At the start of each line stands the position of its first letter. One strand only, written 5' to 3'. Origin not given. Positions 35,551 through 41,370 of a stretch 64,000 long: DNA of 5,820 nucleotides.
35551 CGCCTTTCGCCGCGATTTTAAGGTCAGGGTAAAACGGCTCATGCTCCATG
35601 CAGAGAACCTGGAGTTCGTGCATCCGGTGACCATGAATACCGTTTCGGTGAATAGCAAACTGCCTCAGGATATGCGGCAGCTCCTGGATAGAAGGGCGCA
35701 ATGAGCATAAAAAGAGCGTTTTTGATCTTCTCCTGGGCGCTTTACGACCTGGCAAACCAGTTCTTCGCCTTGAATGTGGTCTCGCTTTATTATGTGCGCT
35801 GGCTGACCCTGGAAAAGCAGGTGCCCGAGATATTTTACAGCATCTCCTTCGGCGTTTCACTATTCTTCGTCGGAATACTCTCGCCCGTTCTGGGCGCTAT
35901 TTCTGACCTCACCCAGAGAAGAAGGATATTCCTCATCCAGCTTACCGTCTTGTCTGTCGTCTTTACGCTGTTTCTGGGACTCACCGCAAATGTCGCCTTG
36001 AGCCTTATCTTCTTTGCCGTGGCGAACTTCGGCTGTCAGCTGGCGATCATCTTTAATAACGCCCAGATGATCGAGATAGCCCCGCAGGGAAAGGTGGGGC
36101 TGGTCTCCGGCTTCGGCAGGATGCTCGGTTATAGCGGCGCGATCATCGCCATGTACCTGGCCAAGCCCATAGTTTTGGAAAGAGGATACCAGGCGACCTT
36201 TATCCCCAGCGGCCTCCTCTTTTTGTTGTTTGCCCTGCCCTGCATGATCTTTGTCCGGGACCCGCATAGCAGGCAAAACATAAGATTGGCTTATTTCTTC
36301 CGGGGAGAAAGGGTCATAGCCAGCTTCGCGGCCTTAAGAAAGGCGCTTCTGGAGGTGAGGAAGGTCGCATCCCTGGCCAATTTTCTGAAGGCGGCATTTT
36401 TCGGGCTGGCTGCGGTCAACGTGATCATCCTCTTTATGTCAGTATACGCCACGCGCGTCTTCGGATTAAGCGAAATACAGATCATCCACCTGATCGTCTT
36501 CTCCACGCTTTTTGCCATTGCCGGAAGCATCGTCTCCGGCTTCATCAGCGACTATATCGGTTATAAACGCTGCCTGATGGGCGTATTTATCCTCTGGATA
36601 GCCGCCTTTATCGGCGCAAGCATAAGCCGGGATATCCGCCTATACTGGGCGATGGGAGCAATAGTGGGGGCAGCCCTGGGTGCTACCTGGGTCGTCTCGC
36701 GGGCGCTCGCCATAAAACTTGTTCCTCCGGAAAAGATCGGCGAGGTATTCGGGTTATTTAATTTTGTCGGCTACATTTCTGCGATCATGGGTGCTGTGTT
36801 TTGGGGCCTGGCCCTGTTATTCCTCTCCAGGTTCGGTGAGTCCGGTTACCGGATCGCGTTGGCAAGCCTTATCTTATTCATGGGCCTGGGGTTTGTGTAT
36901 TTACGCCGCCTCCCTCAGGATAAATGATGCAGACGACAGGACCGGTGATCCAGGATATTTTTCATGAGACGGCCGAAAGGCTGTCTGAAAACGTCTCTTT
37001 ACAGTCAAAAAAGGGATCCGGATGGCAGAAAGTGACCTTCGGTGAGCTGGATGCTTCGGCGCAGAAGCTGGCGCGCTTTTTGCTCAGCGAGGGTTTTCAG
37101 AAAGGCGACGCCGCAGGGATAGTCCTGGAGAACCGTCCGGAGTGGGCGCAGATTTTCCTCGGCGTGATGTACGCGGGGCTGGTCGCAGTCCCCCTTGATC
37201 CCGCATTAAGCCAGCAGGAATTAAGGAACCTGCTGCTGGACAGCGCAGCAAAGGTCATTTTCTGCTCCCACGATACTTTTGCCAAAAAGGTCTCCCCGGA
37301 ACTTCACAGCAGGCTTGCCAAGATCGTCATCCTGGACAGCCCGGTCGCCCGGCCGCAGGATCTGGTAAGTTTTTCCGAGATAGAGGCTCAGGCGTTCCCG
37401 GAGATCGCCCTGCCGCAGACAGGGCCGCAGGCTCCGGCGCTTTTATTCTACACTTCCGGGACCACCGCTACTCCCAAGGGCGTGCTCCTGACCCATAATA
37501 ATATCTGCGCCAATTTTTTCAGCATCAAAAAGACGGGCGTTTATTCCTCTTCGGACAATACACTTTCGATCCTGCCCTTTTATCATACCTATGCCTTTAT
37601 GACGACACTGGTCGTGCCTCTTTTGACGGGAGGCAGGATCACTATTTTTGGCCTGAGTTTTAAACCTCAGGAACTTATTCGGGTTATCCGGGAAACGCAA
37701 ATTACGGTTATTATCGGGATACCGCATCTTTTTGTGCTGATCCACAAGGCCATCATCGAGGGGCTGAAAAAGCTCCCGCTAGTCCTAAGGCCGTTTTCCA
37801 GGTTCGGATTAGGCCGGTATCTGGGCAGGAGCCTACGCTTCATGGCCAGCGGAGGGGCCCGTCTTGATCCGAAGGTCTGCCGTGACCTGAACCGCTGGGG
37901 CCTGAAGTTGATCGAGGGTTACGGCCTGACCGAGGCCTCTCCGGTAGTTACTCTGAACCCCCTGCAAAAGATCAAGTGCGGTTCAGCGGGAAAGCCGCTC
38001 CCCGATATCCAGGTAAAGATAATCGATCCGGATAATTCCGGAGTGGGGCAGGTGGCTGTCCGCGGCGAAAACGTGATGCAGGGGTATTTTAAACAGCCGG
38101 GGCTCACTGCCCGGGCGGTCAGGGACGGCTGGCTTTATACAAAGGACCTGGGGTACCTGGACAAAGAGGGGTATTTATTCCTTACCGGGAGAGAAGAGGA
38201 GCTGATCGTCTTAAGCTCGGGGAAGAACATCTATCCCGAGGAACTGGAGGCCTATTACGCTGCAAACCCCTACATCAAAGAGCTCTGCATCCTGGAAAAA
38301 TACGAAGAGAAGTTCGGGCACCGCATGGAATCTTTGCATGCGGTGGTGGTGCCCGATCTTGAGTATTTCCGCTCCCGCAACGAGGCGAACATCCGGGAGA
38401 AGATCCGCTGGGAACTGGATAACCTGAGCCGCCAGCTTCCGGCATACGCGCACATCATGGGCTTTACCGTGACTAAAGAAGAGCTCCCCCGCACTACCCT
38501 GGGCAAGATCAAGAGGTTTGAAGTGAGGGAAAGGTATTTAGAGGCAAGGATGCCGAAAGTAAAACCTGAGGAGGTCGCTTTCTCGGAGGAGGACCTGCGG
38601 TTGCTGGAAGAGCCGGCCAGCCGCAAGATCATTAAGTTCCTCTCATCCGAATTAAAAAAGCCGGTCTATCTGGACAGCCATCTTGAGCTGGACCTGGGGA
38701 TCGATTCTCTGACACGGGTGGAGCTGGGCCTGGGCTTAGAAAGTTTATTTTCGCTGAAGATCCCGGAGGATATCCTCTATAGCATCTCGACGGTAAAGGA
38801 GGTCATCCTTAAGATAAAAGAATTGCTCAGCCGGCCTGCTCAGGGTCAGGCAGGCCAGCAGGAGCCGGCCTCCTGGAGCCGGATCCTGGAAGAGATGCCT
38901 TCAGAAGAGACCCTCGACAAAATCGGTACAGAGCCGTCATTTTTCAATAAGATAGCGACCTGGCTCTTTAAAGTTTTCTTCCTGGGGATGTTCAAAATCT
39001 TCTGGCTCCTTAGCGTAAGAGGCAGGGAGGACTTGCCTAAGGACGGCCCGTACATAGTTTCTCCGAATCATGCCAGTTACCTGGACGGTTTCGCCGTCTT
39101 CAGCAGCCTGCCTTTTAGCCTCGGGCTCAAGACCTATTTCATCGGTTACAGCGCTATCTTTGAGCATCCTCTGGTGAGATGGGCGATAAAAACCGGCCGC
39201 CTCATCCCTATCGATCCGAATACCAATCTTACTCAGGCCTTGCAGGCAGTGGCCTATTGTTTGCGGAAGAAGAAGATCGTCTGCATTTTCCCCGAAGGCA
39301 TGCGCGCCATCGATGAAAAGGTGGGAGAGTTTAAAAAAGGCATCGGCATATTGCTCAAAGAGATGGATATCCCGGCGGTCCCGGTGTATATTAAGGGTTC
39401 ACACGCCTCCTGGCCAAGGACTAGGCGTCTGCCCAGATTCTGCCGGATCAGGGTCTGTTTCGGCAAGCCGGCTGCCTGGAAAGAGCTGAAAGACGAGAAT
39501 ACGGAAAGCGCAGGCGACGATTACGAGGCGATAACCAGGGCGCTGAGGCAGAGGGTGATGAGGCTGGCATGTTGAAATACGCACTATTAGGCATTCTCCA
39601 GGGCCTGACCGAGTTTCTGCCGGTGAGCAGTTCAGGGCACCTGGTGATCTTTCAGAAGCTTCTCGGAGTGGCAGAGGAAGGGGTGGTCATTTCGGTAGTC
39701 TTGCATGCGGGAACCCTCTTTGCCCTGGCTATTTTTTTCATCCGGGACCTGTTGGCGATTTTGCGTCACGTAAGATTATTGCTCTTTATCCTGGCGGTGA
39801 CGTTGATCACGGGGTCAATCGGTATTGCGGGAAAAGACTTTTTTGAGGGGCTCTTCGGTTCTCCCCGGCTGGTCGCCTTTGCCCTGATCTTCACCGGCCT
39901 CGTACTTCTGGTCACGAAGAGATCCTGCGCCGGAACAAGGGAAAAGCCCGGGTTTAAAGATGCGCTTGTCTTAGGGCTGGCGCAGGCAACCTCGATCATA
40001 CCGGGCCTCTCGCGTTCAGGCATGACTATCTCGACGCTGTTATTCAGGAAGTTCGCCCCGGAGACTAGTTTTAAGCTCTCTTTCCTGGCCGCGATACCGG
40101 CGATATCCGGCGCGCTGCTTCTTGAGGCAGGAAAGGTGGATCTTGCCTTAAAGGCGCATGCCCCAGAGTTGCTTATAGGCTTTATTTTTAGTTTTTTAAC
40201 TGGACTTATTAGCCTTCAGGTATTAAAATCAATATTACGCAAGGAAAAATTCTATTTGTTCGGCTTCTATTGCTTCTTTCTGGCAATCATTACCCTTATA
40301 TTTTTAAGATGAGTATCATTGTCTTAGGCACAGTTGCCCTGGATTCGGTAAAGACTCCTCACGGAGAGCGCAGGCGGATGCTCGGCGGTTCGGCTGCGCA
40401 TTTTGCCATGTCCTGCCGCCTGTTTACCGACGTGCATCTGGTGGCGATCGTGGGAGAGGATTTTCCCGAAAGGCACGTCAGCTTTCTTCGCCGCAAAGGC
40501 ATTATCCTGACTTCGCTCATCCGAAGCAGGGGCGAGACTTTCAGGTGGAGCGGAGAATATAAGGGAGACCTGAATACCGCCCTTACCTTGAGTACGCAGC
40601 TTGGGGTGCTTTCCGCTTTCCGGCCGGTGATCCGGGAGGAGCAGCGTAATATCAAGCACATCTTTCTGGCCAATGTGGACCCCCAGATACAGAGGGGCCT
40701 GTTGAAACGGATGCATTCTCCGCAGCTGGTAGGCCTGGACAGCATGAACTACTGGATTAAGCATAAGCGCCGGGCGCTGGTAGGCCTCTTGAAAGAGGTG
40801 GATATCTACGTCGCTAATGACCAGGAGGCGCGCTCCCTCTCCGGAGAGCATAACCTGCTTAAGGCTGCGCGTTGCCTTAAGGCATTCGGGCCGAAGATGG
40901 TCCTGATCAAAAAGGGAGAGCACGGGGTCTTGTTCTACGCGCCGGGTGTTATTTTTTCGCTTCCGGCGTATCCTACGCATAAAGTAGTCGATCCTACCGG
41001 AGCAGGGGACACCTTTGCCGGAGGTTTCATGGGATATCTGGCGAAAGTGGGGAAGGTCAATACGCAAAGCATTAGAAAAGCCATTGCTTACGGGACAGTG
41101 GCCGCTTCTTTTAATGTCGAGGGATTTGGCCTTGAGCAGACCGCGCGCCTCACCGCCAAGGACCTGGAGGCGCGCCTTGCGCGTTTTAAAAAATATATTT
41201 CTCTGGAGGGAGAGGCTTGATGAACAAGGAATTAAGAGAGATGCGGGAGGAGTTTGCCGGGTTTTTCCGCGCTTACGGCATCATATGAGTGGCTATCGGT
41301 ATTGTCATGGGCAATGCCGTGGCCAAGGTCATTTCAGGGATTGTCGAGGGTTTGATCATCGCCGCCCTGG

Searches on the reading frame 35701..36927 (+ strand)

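Call 27: search_protein_families(library=pfam, proteins=[window:35701-36927:+], max_evalue=0.0001)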
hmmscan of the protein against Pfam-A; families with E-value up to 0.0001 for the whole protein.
window:35701-36927:+ (408 aa): 2 families
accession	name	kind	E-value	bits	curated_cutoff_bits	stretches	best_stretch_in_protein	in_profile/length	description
PF07690.21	MFS_1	-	1.4e-38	133.1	33.4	2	34-365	22-347/347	Major Facilitator Superfamily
PF11700.14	ATG22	-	2.1e-16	60.1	24.1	1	135-407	193-475/482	Vacuole effluxer Atg22 like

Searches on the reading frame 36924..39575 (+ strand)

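Call 27: search_protein_families(library=pfam, proteins=[window:36924-39575:+], max_evalue=0.0001)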
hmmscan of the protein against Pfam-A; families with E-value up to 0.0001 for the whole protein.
window:36924-39575:+ (883 aa): 4 families
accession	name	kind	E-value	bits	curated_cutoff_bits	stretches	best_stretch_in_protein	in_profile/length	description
PF00501.34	AMP-binding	-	8.8e-81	272.1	29.9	1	13-389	1-384/384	AMP-binding enzyme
PF01553.26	Acyltransferase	-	9.6e-24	84.1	23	1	697-824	3-132/132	Acyltransferase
PF00550.31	PP-binding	-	1.2e-06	29.2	20.8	1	569-627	3-63/67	Phosphopantetheine attachment site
PF23562.2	AMP-binding_C_3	-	2.4e-05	25.2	20.8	1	426-539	2-113/124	AMP-binding enzyme C-terminal domain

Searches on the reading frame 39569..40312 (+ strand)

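Call 27: search_protein_families(library=pfam, proteins=[window:39569-40312:+], max_evalue=0.0001)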
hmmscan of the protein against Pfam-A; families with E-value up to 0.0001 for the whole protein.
window:39569-40312:+ (247 aa): 1 family
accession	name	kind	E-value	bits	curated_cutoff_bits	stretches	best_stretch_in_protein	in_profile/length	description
PF02673.24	BacA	-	1.8e-62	211.8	33.4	1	5-241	2-257/257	Bacitracin resistance protein BacA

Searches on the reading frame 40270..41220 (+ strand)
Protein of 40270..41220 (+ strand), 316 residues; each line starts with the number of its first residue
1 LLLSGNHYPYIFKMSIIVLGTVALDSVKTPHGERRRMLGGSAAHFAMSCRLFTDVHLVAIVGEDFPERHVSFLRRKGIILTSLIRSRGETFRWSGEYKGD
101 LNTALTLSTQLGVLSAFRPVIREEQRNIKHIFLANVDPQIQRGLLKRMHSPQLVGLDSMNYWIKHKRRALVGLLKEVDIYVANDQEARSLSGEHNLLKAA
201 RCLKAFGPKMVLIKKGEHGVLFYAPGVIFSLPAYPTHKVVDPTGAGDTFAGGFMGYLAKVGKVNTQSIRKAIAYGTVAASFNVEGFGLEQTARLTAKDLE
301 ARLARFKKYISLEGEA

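Call 27: search_protein_families(library=pfam, proteins=[window:40270-41220:+], max_evalue=0.0001)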
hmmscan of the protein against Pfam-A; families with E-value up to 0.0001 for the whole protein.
window:40270-41220:+ (316 aa): 2 families
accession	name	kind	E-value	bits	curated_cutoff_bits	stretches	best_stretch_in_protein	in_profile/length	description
PF00294.29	PfkB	-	6.4e-24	85.3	25.8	1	39-288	36-295/302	pfkB family carbohydrate kinase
PF08543.17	Phos_pyr_kin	-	8.7e-06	25.7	27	1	171-280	113-233/246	Phosphomethylpyrimidine kinase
